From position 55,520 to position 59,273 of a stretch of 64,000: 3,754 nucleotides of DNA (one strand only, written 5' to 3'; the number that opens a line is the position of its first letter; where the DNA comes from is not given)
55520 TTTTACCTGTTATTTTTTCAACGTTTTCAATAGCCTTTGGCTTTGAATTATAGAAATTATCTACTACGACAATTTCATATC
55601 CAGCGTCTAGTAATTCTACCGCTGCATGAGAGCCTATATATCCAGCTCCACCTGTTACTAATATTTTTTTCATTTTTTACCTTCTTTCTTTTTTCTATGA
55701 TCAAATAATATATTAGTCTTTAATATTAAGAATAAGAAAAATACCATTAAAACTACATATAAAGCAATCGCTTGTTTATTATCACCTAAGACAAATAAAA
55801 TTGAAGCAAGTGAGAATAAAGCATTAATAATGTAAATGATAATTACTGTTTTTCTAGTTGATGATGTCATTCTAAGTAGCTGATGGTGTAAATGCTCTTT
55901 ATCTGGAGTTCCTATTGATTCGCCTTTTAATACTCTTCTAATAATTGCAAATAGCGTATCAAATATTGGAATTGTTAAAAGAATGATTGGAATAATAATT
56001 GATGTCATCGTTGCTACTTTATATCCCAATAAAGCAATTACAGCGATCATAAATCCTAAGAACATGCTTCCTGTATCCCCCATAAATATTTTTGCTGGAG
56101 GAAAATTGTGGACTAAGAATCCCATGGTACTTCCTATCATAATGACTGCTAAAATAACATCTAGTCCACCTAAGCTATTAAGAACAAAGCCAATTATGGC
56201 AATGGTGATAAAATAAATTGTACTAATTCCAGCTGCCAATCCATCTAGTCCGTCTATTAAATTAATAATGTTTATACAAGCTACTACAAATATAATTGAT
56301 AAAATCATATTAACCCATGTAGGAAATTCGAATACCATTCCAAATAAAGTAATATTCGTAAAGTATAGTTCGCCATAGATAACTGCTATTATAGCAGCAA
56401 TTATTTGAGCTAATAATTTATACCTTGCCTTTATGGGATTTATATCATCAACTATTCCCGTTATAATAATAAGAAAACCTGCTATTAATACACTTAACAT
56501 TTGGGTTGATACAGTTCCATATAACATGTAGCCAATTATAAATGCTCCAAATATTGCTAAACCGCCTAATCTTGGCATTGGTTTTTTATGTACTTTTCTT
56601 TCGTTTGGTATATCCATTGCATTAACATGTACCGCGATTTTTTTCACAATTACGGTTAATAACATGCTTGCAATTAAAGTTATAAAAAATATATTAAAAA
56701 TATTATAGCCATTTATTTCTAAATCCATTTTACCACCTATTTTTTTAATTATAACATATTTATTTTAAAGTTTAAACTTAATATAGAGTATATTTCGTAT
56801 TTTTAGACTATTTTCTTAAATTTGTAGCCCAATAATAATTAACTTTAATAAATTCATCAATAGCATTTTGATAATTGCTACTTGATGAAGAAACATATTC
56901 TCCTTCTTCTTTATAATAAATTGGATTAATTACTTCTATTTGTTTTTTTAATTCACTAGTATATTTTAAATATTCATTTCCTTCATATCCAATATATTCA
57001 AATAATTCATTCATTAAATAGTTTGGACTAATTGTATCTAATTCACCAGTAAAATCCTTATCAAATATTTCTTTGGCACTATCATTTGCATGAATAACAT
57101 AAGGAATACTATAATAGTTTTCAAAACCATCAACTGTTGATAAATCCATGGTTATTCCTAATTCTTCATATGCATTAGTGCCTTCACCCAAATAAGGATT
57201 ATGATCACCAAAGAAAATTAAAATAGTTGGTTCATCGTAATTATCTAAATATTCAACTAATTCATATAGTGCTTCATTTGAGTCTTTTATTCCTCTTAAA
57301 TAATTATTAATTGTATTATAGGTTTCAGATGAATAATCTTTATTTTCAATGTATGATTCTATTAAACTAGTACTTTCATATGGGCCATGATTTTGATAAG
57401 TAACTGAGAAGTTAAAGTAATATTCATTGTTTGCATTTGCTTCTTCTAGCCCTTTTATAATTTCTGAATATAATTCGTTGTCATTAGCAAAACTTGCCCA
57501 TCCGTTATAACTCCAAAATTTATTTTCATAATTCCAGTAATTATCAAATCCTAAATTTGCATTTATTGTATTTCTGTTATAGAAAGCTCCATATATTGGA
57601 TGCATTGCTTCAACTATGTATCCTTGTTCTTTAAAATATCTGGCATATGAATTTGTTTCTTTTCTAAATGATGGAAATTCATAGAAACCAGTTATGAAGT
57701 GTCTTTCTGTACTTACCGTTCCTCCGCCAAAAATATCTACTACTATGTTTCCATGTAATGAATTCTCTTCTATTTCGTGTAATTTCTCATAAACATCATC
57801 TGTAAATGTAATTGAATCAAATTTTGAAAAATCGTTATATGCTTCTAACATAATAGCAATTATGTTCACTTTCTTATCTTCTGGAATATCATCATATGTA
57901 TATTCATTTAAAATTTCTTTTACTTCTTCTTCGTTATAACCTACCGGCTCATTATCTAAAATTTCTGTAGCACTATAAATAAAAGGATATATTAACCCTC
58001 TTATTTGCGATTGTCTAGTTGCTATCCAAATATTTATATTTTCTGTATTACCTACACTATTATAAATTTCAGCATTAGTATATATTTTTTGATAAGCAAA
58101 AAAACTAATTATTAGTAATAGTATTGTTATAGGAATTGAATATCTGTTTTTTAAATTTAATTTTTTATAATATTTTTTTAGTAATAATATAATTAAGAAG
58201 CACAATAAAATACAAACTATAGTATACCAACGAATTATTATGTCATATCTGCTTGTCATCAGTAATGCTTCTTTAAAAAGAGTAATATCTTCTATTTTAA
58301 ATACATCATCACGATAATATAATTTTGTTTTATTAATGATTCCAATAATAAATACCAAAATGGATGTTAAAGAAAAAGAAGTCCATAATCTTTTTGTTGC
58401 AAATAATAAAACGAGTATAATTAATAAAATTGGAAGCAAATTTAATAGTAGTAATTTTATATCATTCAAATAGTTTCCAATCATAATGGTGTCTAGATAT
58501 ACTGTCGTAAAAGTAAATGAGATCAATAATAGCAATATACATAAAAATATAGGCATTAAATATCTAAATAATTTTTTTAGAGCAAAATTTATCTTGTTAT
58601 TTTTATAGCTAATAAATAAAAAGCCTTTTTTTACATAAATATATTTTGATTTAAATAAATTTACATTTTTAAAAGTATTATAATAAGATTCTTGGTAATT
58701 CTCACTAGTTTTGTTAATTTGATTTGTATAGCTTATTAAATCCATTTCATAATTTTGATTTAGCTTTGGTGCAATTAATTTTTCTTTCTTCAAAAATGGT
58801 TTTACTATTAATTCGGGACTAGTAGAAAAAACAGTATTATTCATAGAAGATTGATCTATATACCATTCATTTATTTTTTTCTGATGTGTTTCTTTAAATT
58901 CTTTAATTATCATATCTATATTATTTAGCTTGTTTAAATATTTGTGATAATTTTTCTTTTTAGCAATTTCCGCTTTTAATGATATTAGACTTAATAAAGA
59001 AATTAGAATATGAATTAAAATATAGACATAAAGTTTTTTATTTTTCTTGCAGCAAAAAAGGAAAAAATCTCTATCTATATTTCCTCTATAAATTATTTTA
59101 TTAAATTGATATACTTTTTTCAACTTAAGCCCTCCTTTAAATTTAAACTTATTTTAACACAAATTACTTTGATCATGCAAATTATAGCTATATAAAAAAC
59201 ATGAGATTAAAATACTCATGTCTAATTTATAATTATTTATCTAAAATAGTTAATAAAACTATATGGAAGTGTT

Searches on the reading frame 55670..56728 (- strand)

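Call 11: search_protein_families(library=pfam, proteins=[window:55670-56728:-], max_evalue=0.001)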
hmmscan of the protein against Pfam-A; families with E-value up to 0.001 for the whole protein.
window:55670-56728:- (352 aa): 1 family
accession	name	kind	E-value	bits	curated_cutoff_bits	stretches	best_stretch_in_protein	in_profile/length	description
PF00953.26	Glycos_transf_4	-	1.1e-38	133.2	27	1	78-234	2-158/160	Glycosyl transferase family 4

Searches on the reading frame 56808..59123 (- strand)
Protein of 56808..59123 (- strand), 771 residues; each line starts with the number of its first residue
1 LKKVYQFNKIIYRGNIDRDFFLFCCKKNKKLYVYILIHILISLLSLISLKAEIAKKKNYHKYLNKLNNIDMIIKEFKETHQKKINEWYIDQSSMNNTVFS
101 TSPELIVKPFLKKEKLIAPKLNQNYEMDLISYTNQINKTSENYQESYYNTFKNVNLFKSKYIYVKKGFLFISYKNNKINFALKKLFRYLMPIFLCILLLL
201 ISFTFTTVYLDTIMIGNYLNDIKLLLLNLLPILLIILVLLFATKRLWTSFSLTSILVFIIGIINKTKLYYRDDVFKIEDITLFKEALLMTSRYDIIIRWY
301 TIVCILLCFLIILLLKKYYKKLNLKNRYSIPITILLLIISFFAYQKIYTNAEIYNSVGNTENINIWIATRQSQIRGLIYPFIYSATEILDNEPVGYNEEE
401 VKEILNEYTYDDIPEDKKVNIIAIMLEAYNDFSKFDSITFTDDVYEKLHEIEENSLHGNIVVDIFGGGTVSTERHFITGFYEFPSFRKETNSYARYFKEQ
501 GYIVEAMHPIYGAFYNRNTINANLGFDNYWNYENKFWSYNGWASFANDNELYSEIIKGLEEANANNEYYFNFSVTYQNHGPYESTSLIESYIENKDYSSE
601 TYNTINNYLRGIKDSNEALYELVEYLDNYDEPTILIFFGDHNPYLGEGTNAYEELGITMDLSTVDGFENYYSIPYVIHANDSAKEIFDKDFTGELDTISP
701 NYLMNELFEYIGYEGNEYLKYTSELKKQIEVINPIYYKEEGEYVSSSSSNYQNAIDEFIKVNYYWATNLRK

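Call 11: search_protein_families(library=pfam, proteins=[window:56808-59123:-], max_evalue=0.001)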
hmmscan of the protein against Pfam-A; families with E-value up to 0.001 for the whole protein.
window:56808-59123:- (771 aa): 1 family
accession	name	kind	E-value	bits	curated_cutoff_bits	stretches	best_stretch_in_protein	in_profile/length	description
PF00884.28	Sulfatase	-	6.8e-25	88.4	25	1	420-710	2-298/301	Sulfatase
